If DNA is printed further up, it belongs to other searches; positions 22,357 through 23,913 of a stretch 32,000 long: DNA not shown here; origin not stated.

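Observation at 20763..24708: Four-gene cytochrome c / FeS / NrfD / cytochrome c module with no catalytic subunit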

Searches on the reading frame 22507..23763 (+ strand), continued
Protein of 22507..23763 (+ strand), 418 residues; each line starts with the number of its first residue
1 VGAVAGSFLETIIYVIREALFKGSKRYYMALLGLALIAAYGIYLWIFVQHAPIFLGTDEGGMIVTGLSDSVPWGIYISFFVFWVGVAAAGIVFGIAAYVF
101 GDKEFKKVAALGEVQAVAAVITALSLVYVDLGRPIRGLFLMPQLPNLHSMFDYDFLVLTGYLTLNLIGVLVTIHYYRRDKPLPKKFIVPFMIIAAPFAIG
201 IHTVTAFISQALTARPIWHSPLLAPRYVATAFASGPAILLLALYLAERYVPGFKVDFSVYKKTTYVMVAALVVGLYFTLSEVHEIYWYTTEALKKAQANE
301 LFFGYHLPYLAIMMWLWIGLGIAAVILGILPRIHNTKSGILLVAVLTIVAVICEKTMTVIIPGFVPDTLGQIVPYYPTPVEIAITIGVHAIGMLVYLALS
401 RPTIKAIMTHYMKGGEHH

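Call 52: search_protein_families(library=ncbifam, proteins=[L006:5767-7386:+, L028:14420-16603:+, L030:11453-12385:+, L038:6393-8033:-, L038:8415-8993:+, L038:9956-11212:+, L028:12058-14265:+], max_evalue=0.001)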
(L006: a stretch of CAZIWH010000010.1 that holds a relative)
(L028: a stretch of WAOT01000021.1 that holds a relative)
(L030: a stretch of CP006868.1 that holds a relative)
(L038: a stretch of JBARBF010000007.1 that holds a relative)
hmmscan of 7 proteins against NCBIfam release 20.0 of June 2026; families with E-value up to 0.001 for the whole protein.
L006:5767-7386:+ (539 aa): 41 families (the best 25 are shown)
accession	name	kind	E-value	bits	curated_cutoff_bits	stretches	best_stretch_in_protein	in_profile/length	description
NF009053.0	PRK12387.1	subfamily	1.5e-14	54.1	204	1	382-516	21-162/180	formate hydrogenlyase complex iron-sulfur subunit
NF006221.0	PRK08348.1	subfamily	8.6e-11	41.7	124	1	380-450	25-93/136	NADH-plastoquinone oxidoreductase subunit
NF006076.0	PRK08222.1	equivalog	2.8e-10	40.3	270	1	384-518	23-166/181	hydrogenase 4 subunit H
NF043039.1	HgcAB_like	equivalog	3.1e-09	36.9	285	1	388-449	289-349/350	HgcAB-like fusion protein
NF038196.1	ferrodoxin_EFR1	subfamily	5.6e-09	36.4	75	1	392-451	178-231/242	EFR1 family ferrodoxin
TIGR02700.1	flavo_MJ0208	hypoth_equivalog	8e-09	35.1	251.35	1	394-450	143-195/234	dihydromethanopterin reductase (acceptor)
NF004541.0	PRK05888.2-2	equivalog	9.5e-09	35.3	217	1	386-450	48-112/168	NADH-quinone oxidoreductase subunit NuoI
NF045874.1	Vhu_polyferre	exception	2.8e-08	32.9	600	1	391-451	188-245/381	F420-non-reducing hydrogenase associated-polyferredoxin VhuB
TIGR04270.1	Rama_corrin_act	subfamily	8.7e-08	31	500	1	391-451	470-529/534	methylamine methyltransferase corrinoid protein reductive activase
NF042909.1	FMH_DH_FwdF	exception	1.7e-07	30.7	375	1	390-451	216-276/336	tungsten-dependent formylmethanofuran dehydrogenase subunit FwdF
NF007205.0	PRK09626.1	equivalog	3.2e-07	30.3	93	1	392-449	10-71/105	2-oxoglutarate-acceptor oxidoreductase subunit OorD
NF040864.1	HgcB_ferredoxin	equivalog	6.9e-07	29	99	1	392-455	7-67/93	mercury methylation ferredoxin HgcB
NF043069.1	T4HPD_activ_SAM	equivalog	1.4e-06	27.9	425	1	391-450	43-98/299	trans-4-hydroxy-L-proline dehydratase activase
TIGR02060.1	aprB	equivalog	1.5e-06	28.1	135.65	1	396-456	5-69/132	adenylyl-sulfate reductase subunit beta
TIGR01944.1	rnfB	subfamily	1.5e-06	27.9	68.7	1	392-455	106-166/190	RnfABCDGE type electron transport complex subunit B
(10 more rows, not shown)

L028:14420-16603:+ (727 aa): 0 families

L030:11453-12385:+ (310 aa): 0 families

L038:6393-8033:- (546 aa): 0 families

L038:8415-8993:+ (192 aa): 3 families
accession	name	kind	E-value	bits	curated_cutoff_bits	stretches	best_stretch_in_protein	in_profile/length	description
TIGR03508.1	decahem_SO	subfamily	2.3e-06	27.3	192.2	1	95-172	89-154/258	DmsE family decaheme c-type cytochrome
NF041028.1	decahem_GSU2203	exception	8.2e-06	25.2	325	1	95-173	120-186/317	GSU2203 family decaheme c-type cytochrome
TIGR01905.1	paired_CXXCH_1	subfamily_domain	0.00077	19.3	25.2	0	164-176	9-21/41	doubled CXXCH domain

L038:9956-11212:+ (418 aa): 3 families
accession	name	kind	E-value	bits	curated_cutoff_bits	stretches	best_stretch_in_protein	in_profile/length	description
NF045798.1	DsrP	equivalog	2.6e-119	398.7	350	1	12-393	3-344/346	sulfate reduction electron transfer complex DsrMKJOP subunit DsrP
NF041784.1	mnquin_red_QrcD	equivalog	7.4e-10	38.7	570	1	19-383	16-392/408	menaquinone reductase integral membrane subunit QrcD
TIGR03148.1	cyt_nit_nrfD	equivalog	1.8e-07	30.7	347.6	1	53-267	5-230/316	cytochrome c nitrite reductase subunit NrfD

L028:12058-14265:+ (735 aa): 28 families (the best 25 are shown)
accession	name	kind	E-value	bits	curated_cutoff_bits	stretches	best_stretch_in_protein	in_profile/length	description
NF052343.1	hydrazine_HDH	equivalog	7e-23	80.8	900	1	304-381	223-301/564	hydrazine dehydrogenase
NF040788.1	S-lay_SlaB_Mtsph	equivalog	6.1e-10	38.6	700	1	626-733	307-414/416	S-layer protein SlaB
NF045487.1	ASRP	equivalog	7.4e-10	38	300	1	589-703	331-449/593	archaea-specific SMC-related protein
TIGR02168.1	SMC_prok_B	equivalog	2e-08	32.5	567.35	1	584-706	290-416/1181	chromosome segregation protein SMC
NF033928.1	alph_xenorhab_A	subfamily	4.4e-08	32.8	125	1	576-732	85-234/339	alpha-xenorhabdolysin family binary toxin subunit A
TIGR02169.1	SMC_prok_A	equivalog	1.1e-07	30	729.4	1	590-707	814-928/1165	chromosome segregation protein SMC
NF047515.1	SpiroCoCo_C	equivalog_domain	1e-06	28.2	125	1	585-702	86-206/313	SpiroCoCo family coiled-coil protein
TIGR04211.1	SH3_and_anchor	equivalog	1.1e-06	28.4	65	1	607-728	60-186/198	TIGR04211 family SH3 domain-containing protein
NF003034.1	PRK03918.1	equivalog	1.6e-06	26.4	700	1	592-701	172-284/878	DNA double-strand break repair ATPase Rad50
TIGR04320.1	Surf_Exclu_PgrA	domain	2e-06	27.4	70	1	549-705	195-358/360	SEC10/PgrA surface exclusion domain-containing protein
NF053563.1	Rkd4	equivalog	4.7e-06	25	860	1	591-702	297-403/747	arcadin-4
NF041034.1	Rad50_Sulf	equivalog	8.3e-06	23.9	1000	1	586-700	576-694/872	DNA double-strand break repair ATPase Rad50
NF041035.1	Rad50_Halo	equivalog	1.2e-05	23.9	1000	1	594-706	295-407/883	DNA double-strand break repair ATPase Rad50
NF038218.1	IcmG_DotF_IVB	equivalog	1.3e-05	25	200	1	597-688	96-185/266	type IVB secretion system protein IcmG/DotF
NF052320.1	Cbp1_fam_LP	subfamily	1.5e-05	24.6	90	1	605-700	87-182/286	Cbp1 family collagen-binding glycoprotein adhesin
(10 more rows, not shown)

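Call 72: find_encoding_contigs(protein=P0003, flank=10000, max_places=1)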
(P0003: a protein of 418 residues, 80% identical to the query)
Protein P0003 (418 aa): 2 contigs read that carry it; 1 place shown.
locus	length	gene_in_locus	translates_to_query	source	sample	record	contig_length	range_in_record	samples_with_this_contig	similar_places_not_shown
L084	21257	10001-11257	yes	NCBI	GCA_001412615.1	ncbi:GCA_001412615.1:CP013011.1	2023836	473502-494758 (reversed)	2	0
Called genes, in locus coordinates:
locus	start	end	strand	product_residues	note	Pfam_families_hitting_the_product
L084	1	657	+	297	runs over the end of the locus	PF04967:HTH_10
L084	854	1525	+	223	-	PF01061:ABC2_membrane, PF03379:CcmB (weak)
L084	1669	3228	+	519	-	PF00085:Thioredoxin, PF13098:Thioredoxin_2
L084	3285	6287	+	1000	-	PF01578:Cytochrom_C_asm, PF16327:CcmF_C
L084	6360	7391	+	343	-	PF01578:Cytochrom_C_asm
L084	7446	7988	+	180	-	-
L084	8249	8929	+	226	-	PF14522:Cytochrome_C7 (faint)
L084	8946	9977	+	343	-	PF12838:Fer4_7 (weak), PF13187:Fer4_9 (weak), PF13237:Fer4_10 (weak), PF13247:Fer4_11, PF00037:Fer4, PF12797:Fer4_2 (weak), PF12837:Fer4_6, PF12838:Fer4_7 (weak), +5 more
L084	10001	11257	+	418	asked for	PF03916:NrfD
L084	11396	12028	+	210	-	-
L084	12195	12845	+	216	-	PF00005:ABC_tran, PF13191:AAA_16 (faint), PF13304:AAA_21 (weak)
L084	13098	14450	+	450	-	PF00291:PALP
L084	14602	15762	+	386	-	PF17835:NOG1_N, PF01926:MMR_HSR1, PF02421:FeoB_N, PF00009:GTP_EFTU (weak), PF06858:NOG1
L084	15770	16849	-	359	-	PF01137:RTC, PF05189:RTC_insert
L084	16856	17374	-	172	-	PF01467:CTP_transf_like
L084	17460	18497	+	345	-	PF17125:Methyltr_RsmF_N, PF22458:RsmF-B_ferredox, PF02475:TRM5-TYW2_MTfase (faint), PF05175:MTS (faint), PF01189:Methyltr_RsmB-F, PF13649:Methyltransf_25 (weak), PF13847:Methyltransf_31 (weak)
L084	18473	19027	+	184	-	PF03657:UPF0113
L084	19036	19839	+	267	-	PF00254:FKBP_C, PF22199:FKBP26_IF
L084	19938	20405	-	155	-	PF00578:AhpC-TSA, PF08534:Redoxin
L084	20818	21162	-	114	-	PF22277:EncFtn-like, PF09537:DUF2383 (weak), PF02915:Rubrerythrin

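Call 73: find_encoding_contigs(protein=P0001, flank=10000, max_places=1)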
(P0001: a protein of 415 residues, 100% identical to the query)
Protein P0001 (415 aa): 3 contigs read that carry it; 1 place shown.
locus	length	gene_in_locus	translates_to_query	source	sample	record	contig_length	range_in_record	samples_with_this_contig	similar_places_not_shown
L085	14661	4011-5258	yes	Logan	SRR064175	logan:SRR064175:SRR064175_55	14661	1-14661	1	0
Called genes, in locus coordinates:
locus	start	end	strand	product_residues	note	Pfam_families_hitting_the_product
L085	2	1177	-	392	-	?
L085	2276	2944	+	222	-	-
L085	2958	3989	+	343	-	PF12838:Fer4_7 (weak), PF13187:Fer4_9 (weak), PF13247:Fer4_11, PF12838:Fer4_7 (weak), PF00037:Fer4, PF12797:Fer4_2 (weak), PF12837:Fer4_6, PF13237:Fer4_10 (weak), +4 more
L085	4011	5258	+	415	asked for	PF03916:NrfD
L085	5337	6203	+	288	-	PF00034:Cytochrom_C (faint), PF09699:Paired_CXXCH_1 (faint), PF13442:Cytochrome_CBB3 (faint)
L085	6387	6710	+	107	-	-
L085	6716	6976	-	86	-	PF02597:ThiS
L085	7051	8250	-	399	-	PF00291:PALP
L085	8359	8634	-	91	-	-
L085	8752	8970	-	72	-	-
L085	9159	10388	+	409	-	PF00909:Ammonium_transp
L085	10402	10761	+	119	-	PF00543:P-II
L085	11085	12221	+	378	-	PF02080:TrkA_C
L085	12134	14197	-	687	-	-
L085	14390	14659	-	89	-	?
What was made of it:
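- Tried and rejected: Using P0001 worked (call 73).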

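Call 75: find_homologous_proteins(query=L084:3285-6287:+, max_evalue=1e-20)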
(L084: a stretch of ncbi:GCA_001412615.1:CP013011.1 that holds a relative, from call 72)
Query L084:3285-6287:+ (1000 aa): 812 proteins with E <= 1e-20 among 8000 candidates; the best 120 are listed.
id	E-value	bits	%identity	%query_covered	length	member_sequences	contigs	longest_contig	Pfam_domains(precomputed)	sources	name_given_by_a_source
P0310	0.0e+0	2200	100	100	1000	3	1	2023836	PF16327.11,PF01578.26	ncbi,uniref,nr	ncbi:Cytochrome c biogenesis factor [Pyrodictium delaneyi]|uniref:Cytochrome c biogenesis factor n=1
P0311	0.0e+0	1732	76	98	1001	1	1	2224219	PF16327.11,PF01578.26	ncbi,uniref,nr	ncbi:cytochrome c biogenesis protein CcsA [Pyrodictium abyssi]|uniref:Cytochrome c assembly protein 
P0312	0.0e+0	1659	73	99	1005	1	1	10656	PF16327.11,PF01578.26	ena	-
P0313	0.0e+0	1652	73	98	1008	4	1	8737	PF16327.11,PF01578.26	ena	-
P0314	0.0e+0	1492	66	100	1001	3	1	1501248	PF16327.11,PF01578.26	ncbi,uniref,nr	ncbi:hypothetical protein CF15_02435 [Pyrodictium occultum]|uniref:Cytochrome c assembly protein dom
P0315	0.0e+0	1088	54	94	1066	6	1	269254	PF16327.11,PF01578.26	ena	-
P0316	0.0e+0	1084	54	98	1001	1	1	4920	PF01578.26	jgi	-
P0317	0.0e+0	1083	53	97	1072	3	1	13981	PF16327.11,PF01578.26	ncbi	-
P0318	0.0e+0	1078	53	95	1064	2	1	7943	PF16327.11,PF01578.26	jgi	-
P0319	0.0e+0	1075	54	95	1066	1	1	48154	PF16327.11,PF01578.26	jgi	-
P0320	0.0e+0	1069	53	95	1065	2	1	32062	PF01578.26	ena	-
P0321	0.0e+0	1068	52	98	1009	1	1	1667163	PF16327.11,PF01578.26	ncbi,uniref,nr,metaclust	ncbi:cytochrome c biogenesis protein CcsA [Hyperthermus butylicus]|uniref:Cytochrome c assembly prot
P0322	0.0e+0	1065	53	96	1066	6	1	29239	PF01578.26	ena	-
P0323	0.0e+0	1049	50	100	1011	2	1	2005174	PF16327.11,PF01578.26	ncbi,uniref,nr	ncbi:hypothetical protein PYJP_05560 [Pyrofollis japonicus]|uniref:cytochrome c biogenesis protein C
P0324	0.0e+0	1046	53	95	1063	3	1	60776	PF01578.26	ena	-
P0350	7.4e-211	721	42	98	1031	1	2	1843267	PF16327.11,PF01578.26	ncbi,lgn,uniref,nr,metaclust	ncbi:cytochrome c assembly protein [Pyrolobus fumarii 1A]|uniref:Cytochrome c assembly protein n=1 T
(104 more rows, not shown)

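Call 76: find_encoding_contigs(protein=P0350, flank=10000, max_places=1)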
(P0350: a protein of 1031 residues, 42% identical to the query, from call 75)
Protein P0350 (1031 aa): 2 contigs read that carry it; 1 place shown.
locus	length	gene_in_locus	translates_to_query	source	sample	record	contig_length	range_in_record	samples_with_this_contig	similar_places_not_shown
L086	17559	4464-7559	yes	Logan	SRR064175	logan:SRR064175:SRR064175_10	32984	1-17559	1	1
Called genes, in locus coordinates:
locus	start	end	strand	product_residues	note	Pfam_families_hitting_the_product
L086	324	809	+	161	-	PF05942:PaREP1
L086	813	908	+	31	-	-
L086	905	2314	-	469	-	PF00474:SSF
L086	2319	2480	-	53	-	-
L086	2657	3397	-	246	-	PF01872:RibD_C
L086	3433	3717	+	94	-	-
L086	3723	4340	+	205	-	PF13192:Thioredoxin_3 (weak)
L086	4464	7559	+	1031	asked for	PF01578:Cytochrom_C_asm, PF16327:CcmF_C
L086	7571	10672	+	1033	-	PF00270:DEAD, PF00271:Helicase_C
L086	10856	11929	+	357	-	PF00814:TsaD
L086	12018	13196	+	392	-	PF05050:Methyltransf_21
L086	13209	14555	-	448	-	PF01663:Phosphodiest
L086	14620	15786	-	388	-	PF14306:PUA_2, PF01747:ATP-sulfurylase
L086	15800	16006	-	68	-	-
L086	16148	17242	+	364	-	PF00579:tRNA-synt_1b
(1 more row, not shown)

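Call 88: predict_structure(alignment_id=A2)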
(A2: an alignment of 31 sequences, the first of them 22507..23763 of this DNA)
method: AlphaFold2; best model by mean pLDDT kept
length: 418 residues; sequences in the alignment: 31
mean_pLDDT: 83.9   pTM: 0.86
mean pLDDT of the five models: 83.9, 82.6, 82.4, 81.8, 81.3
residues with pLDDT >= 90: 171; 70-90: 185; 50-70: 52; < 50: 10
segments of 3 or more residues with pLDDT < 50: 1-5, 415-418
pLDDT, mean of each block of 10 residues (from residue 1): 60 92 90 96 88 80 68 67 85 87 89 94 86 69 71 82 93 92 88 86 69 65 82 92 93 92 95 93 84 81 83 93 97 94 96 79 56 75 90 95 93 60
secondary structure, 60 per line:
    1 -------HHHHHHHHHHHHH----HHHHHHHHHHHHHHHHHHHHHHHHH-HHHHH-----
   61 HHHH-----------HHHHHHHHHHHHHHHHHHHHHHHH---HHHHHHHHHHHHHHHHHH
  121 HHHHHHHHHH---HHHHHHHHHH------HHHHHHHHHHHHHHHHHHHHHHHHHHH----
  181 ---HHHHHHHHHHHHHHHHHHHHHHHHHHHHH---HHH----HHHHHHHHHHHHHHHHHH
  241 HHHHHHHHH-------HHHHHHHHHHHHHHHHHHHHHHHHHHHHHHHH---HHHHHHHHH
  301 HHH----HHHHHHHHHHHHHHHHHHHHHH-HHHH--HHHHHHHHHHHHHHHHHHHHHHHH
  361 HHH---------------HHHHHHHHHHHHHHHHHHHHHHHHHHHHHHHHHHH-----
elements in order: H8-20 H25-49 H51-55 H61-64 H76-99 H103-130 H134-143 H150-176 H184-212 H223-249 H257-288 H292-303 H308-329 H331-334 H337-363 H379-413
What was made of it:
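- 22516..23763 (+): Pyrfu_1104: NrfD-family integral membrane subunit with 10 TM helices, the presumed quinol site. The AF2 model has pLDDT 84 and pTM 0.86 (call 88).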

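Call 91: fold_search(model_id=the predicted structure, library=pdb)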
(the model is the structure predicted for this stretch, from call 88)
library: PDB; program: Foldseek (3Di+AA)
matches with E <= 10: 618; with E <= 0.001: 8
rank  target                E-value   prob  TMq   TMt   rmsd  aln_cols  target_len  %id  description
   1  8k9e_C                4.6e-12  1.00  0.76  0.71   6.2       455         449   17  Cryo-EM structure of the photosynthetic alternative complex III from Chloroflexus aurantiacus at 3.3 angstrom (released 2024-03-06)
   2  6btm_C                1.4e-11  1.00  0.74  0.68   6.4       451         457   16  Structure of Alternative Complex III from Flavobacterium johnsoniae (Wild Type) (released 2018-05-09)
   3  6lod_C                1.4e-10  1.00  0.72  0.67   6.2       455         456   17  Cryo-EM structure of the air-oxidized photosynthetic alternative complex III from Roseiflexus castenholzii (released 2020-11-04)
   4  6f0k_C                1.2e-09  1.00  0.76  0.71   5.7       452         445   17  Alternative complex III (released 2018-05-09)
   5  9ilt_F                3.2e-06  1.00  0.53  0.55   7.6       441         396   14  Crystal structure of alternative complex III from Chloroflexus aurantiacus (released 2025-03-19)
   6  8k9e_F                5.0e-06  1.00  0.56  0.58   7.3       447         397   13  Cryo-EM structure of the photosynthetic alternative complex III from Chloroflexus aurantiacus at 3.3 angstrom (released 2024-03-06)
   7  6btm_F                5.7e-06  1.00  0.52  0.54   9.4       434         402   16  Structure of Alternative Complex III from Flavobacterium johnsoniae (Wild Type) (released 2018-05-09)
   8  6lod_F                3.5e-05  1.00  0.64  0.67   6.1       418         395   15  Cryo-EM structure of the air-oxidized photosynthetic alternative complex III from Roseiflexus castenholzii (released 2020-11-04)
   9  9r2g_A                1.0e-02  1.00  0.49  0.53   7.6       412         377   12  Cytochrome bd II oxidase qOR-2 type from Mycobacterium smegmatis (released 2026-03-04)
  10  9fka_A                1.4e-02  1.00  0.43  0.40  10.1       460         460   12  Cryo-EM structure of the reduced cytochrome bd oxidase from M. tuberculosis (released 2025-02-12)
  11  7p5c_A                2.2e-02  0.23  0.11  0.12  33.0       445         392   11  Cryo-EM structure of human TTYH3 in Ca2+ and GDN (released 2021-08-11)
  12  5doq_A                2.3e-02  1.00  0.51  0.50   8.4       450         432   10  The structure of bd oxidase from Geobacillus thermodenitrificans (released 2016-05-04)
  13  6rx4_A                2.6e-02  1.00  0.50  0.45   9.3       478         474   12  THE STRUCTURE OF BD OXIDASE FROM ESCHERICHIA COLI (released 2019-11-20)
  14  9b3o                  2.8e-02  0.89  0.24  0.26  17.1       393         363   11  NorA in inward-occluded conformation (NorA-BRIL fusion) (released 2024-12-11)
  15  7oy2_C                4.6e-02  1.00  0.41  0.39  11.5       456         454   11  High resolution structure of cytochrome bd-II oxidase from E. coli (released 2021-12-15)
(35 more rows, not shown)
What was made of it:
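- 22516..23763 (+): Its best Foldseek hits are ACIII ActC chains with TM-scores 0.72-0.76 (call 91).
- On Alternative complex III: Foldseek best hits are ActC chains 8k9e_C, 6btm_C, 6lod_C and 6f0k_C with TM 0.72-0.76 and E 5e-12 to 1e-9 (call 91).
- The fold is closest to ActC, a quinol oxidiser (call 91).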
